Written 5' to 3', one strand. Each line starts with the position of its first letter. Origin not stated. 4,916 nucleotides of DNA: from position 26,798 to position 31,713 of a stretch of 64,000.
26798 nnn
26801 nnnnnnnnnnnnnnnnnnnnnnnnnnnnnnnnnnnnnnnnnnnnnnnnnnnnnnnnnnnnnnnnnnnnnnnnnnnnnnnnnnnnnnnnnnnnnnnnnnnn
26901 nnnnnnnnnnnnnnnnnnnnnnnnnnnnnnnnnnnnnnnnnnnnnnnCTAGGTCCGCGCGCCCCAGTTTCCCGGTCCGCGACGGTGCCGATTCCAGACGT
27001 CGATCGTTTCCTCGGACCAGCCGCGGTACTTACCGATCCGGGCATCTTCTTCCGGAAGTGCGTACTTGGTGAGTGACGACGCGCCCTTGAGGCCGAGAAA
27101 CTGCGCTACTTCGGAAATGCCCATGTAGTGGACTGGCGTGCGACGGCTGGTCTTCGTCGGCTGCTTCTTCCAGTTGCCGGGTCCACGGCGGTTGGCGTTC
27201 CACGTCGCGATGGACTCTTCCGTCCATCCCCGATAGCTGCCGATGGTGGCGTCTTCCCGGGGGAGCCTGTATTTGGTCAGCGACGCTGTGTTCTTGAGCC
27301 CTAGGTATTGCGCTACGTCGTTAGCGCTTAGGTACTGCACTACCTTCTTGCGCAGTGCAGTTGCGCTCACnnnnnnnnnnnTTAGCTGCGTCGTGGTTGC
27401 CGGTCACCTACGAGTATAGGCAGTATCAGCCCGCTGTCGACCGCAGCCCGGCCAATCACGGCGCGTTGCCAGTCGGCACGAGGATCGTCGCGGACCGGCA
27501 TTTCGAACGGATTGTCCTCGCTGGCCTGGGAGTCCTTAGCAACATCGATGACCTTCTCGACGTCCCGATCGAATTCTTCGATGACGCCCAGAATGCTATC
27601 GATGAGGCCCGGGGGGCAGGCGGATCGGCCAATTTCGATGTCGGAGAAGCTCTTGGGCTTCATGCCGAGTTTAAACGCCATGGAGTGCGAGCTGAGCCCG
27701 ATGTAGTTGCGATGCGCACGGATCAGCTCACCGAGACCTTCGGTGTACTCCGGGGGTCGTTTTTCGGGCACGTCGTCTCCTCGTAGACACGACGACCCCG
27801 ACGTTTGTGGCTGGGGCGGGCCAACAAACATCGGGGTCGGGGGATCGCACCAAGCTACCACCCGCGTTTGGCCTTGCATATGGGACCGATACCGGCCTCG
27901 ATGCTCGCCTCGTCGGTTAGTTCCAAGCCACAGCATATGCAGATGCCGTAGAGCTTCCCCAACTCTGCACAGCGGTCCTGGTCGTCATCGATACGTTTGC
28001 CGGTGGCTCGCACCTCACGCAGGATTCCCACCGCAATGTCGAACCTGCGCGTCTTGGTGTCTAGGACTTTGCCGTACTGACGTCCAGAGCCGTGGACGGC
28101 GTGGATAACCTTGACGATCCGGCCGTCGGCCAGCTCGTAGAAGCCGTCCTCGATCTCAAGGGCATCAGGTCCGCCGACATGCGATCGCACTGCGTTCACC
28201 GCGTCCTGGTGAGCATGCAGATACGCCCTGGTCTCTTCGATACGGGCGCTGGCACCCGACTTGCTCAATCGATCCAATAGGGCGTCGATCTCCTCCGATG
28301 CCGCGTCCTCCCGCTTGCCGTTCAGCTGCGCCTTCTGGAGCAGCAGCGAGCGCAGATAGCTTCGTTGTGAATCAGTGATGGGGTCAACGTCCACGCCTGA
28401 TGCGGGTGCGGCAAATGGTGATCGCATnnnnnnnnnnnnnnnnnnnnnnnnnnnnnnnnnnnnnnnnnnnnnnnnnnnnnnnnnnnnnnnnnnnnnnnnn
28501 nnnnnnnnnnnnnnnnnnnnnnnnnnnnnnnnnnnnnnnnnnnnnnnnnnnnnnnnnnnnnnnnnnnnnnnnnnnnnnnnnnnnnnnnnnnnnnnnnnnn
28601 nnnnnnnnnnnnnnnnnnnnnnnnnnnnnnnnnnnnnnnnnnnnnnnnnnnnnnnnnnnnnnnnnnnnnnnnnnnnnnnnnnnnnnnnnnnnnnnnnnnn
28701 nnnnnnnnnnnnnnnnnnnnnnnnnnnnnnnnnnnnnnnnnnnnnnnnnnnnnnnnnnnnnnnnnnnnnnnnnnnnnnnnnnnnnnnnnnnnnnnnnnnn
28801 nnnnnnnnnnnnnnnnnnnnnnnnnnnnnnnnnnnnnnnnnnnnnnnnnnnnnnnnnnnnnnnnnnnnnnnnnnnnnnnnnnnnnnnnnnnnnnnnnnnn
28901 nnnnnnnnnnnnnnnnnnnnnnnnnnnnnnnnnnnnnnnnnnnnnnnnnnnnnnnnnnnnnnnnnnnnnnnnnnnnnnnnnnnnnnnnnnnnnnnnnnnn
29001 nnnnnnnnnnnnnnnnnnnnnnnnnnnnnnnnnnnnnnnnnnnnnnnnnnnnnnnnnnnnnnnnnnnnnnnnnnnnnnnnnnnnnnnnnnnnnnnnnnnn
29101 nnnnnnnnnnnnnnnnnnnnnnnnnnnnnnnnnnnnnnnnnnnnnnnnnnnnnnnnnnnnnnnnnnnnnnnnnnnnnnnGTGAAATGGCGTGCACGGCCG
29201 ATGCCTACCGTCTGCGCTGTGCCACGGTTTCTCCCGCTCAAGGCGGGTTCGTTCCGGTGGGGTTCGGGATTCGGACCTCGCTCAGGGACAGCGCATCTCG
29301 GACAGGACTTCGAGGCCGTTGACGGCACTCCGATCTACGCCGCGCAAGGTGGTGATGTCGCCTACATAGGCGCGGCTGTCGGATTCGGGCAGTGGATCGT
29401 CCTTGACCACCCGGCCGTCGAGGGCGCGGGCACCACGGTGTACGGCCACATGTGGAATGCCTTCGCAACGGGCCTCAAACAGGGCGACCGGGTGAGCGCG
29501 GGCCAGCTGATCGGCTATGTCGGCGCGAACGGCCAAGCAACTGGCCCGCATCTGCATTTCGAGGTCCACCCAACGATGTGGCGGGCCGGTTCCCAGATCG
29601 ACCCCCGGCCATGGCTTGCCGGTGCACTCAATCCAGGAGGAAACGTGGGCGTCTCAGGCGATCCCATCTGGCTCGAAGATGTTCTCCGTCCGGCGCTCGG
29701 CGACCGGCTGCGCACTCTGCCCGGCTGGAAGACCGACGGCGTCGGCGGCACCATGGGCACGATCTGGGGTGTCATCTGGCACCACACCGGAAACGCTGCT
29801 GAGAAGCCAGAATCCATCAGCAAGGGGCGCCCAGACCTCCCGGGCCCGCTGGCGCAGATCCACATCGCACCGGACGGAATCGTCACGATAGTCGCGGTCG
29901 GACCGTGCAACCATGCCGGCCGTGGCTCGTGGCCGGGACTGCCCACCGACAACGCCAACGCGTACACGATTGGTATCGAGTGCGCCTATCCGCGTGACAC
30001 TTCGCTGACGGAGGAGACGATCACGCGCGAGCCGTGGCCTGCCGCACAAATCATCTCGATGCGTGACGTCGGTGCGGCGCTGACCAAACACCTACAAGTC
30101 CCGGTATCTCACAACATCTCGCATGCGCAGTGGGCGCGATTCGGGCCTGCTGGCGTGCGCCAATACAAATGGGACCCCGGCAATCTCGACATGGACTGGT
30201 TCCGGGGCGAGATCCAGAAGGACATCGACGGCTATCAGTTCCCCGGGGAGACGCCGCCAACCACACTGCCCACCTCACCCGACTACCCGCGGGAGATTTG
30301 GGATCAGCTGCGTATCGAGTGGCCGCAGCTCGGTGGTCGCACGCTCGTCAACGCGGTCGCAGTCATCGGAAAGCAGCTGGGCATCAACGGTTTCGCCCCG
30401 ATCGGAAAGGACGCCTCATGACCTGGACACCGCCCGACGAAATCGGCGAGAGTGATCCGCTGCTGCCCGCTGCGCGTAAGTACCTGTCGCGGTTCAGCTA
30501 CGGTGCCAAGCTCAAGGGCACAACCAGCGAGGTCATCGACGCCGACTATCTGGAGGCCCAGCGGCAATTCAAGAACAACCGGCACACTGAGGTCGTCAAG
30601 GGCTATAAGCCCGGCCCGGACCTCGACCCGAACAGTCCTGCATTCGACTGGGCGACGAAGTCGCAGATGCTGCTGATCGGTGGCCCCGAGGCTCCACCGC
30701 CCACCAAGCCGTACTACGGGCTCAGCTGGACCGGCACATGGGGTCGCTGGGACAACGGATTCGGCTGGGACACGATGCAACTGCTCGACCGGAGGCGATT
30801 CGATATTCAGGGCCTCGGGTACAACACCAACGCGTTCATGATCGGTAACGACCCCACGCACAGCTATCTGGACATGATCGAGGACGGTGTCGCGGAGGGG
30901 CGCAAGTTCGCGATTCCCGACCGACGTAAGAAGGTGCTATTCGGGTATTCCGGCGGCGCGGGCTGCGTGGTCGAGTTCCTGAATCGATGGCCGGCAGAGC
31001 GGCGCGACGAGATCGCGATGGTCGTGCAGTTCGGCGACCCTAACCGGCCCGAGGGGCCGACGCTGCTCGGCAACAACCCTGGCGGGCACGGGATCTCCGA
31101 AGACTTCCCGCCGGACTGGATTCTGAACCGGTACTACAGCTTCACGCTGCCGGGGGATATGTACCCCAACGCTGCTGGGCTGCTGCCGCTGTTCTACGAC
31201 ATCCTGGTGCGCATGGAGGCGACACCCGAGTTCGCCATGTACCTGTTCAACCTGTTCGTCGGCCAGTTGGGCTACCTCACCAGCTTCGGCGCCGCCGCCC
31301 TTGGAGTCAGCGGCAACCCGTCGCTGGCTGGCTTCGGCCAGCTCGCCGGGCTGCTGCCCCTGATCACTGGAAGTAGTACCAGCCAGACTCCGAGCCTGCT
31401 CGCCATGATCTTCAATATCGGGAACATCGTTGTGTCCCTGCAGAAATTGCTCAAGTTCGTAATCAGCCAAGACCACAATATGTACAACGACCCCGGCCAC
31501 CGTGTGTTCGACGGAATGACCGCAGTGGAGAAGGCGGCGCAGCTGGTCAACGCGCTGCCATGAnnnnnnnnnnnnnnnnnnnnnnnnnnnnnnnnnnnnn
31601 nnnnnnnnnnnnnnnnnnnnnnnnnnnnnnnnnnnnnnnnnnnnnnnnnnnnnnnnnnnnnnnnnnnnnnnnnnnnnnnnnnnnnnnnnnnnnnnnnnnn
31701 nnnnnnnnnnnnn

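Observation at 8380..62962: Family of at least seven repeated leftward promoter-operator-leader modules sharing a 7-4-7 palindrome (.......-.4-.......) and a GGGA-N4-5-AACCC start-associated leader motif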

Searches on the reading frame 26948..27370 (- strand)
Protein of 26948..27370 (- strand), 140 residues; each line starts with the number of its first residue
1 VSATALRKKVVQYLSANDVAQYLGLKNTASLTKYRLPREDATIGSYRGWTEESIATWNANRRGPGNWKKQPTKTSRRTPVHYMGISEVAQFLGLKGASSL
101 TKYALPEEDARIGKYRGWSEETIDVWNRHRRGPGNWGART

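Call 43: search_protein_families(library=pfam, max_evalue=0.001, proteins=[window:26948-27370:-])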
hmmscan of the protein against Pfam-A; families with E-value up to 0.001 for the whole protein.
window:26948-27370:- (140 aa): 0 families

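Call 73: search_protein_families(library=phrogs, max_evalue=0.001, proteins=[window:26948-27370:-])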
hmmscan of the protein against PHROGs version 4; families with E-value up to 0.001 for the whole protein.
window:26948-27370:- (140 aa): 2 families
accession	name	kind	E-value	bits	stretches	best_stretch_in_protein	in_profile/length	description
phrog_597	-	DNA, RNA and nucleotide metabolism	5.6e-45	154.8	1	2-139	15-173/200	DNA binding protein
phrog_66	-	integration and excision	0.00063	20.5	0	12-73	92-155/412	excisionase and transcriptional regulator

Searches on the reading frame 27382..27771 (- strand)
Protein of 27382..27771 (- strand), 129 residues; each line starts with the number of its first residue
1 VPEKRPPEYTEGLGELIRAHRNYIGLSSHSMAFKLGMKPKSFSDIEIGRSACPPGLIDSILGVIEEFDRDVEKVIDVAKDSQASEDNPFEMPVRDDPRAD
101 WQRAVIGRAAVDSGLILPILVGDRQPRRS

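Call 76: search_protein_families(library=pfam, max_evalue=0.001, proteins=[window:27382-27771:-])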
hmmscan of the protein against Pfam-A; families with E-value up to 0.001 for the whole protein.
window:27382-27771:- (129 aa): 1 family
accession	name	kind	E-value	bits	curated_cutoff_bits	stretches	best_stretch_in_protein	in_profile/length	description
PF13560.12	HTH_31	-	0.00021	22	27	1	13-61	2-51/64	Helix-turn-helix domain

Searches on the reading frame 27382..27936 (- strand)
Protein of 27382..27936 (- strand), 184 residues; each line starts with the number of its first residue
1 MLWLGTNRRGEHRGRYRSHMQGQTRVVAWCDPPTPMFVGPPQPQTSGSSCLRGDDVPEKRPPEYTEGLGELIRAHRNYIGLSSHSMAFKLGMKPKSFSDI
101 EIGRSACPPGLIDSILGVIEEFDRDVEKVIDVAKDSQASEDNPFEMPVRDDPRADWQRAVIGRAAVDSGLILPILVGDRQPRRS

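Call 34: search_protein_families(library=pfam, max_evalue=0.01, proteins=[window:27382-27936:-])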
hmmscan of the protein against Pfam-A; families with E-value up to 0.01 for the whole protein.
window:27382-27936:- (184 aa): 1 family
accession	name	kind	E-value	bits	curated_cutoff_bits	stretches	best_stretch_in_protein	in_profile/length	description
PF13560.12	HTH_31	-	0.00041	21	27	1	68-115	2-50/64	Helix-turn-helix domain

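Call 35: search_protein_families(library=phrogs, max_evalue=0.001, proteins=[window:27382-27936:-])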
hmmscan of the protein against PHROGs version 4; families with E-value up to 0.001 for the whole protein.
window:27382-27936:- (184 aa): 1 family
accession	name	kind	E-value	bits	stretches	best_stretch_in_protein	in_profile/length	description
phrog_955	-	DNA, RNA and nucleotide metabolism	1.4e-43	149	1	55-183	12-140/142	HTH DNA binding protein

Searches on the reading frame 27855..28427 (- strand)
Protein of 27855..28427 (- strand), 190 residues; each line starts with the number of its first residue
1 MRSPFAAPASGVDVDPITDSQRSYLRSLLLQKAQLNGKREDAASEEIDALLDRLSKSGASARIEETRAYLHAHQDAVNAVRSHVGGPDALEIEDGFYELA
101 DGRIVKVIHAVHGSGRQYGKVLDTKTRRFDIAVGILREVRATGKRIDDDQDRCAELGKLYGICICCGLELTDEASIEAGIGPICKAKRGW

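Call 34: search_protein_families(library=pfam, max_evalue=0.01, proteins=[window:27855-28427:-])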
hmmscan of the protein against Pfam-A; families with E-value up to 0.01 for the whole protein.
window:27855-28427:- (190 aa): 2 families
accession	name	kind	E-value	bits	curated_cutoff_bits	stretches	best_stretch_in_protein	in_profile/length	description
PF19474.4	DUF6011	-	5.6e-10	39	26.6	1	157-189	5-37/37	Family of unknown function (DUF6011)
PF11272.13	DUF3072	-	6.3e-05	23.2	27.5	1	15-67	13-51/56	Protein of unknown function (DUF3072)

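Call 35: search_protein_families(library=phrogs, max_evalue=0.001, proteins=[window:27855-28427:-])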
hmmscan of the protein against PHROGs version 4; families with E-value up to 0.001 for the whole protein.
window:27855-28427:- (190 aa): 5 families
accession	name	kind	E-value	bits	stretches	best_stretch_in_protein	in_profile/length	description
phrog_636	-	unknown function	5.6e-40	139.2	1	1-190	19-234/254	-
phrog_12580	-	unknown function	7.2e-18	65.7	1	91-187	164-255/256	-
phrog_4046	-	unknown function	1.3e-09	39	1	154-190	265-301/301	-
phrog_6032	-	unknown function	3.5e-07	31.2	1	149-188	234-274/296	-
phrog_25989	-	unknown function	0.00052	21.2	0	160-184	2-26/70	-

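Call 45: find_encoding_contigs(protein=window:27855-28427:-, flank=10000, max_places=6)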
Protein window:27855-28427:- (190 aa): 4 contigs read that carry it; 3 places shown.
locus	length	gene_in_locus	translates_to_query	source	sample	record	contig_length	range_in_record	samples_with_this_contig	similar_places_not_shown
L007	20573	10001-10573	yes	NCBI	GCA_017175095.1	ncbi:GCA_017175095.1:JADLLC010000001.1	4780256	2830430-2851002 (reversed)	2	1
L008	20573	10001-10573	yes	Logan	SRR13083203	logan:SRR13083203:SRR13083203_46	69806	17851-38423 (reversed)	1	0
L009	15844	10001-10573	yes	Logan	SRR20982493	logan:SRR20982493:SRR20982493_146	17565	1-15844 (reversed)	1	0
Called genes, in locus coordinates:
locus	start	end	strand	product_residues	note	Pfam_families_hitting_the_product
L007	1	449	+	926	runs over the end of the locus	PF09250:Prim-Pol, PF13481:AAA_25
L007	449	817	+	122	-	-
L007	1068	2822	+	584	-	PF04851:ResIII, PF00270:DEAD, PF00271:Helicase_C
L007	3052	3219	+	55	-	-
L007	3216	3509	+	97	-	-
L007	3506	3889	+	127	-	-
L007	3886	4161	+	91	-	-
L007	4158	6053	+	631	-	-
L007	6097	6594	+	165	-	-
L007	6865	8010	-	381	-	-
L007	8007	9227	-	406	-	PF01551:Peptidase_M23, PF01510:Amidase_2, PF27131:Rv3766_C (weak)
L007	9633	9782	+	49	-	-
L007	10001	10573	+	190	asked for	PF19474:DUF6011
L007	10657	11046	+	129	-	-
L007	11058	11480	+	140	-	-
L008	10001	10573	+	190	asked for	PF19474:DUF6011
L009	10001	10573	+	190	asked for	PF19474:DUF6011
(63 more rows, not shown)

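Call 56: find_related_loci(query=window:27855-28427:-, collection=viral_contigs, flank=10000)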
Query window:27855-28427:- (190 aa) in viral_contigs; peptide patterns used: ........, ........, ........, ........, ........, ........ (x = any residue, [..] = any of these).
10 stretches matched a pattern; 6 encode a relative of the query (tblastn E <= 1e-3); 6 distinct loci.
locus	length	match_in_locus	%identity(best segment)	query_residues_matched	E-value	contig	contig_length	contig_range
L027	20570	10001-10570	98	1-190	8e-125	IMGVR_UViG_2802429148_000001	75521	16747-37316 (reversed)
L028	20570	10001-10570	83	1-190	2e-100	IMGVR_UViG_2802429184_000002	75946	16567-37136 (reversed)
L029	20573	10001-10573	83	1-190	7e-99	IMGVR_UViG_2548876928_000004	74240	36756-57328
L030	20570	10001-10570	87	1-190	6e-112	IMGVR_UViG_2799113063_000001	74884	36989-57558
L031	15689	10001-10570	83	1-190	1e-99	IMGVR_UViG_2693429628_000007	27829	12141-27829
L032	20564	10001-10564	74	1-190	8e-83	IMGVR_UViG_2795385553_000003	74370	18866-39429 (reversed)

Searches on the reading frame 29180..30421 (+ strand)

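Call 43: search_protein_families(library=pfam, max_evalue=0.001, proteins=[window:29180-30421:+])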
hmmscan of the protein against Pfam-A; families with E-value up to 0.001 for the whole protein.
window:29180-30421:+ (413 aa): 2 families
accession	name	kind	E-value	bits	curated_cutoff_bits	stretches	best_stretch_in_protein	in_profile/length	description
PF01551.29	Peptidase_M23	-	6.4e-24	84.4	28.7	1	38-141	2-95/96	Peptidase family M23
PF01510.30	Amidase_2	-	1.1e-12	48.8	26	1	194-335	4-131/131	N-acetylmuramoyl-L-alanine amidase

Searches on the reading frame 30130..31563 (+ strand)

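Call 43: search_protein_families(library=pfam, max_evalue=0.001, proteins=[window:30130-31563:+])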
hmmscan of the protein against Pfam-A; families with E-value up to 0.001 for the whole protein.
window:30130-31563:+ (477 aa): 1 family
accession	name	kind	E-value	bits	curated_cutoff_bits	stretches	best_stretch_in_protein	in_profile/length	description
PF01083.28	Cutinase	-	0.00066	20.1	25.9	1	267-307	80-120/173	Cutinase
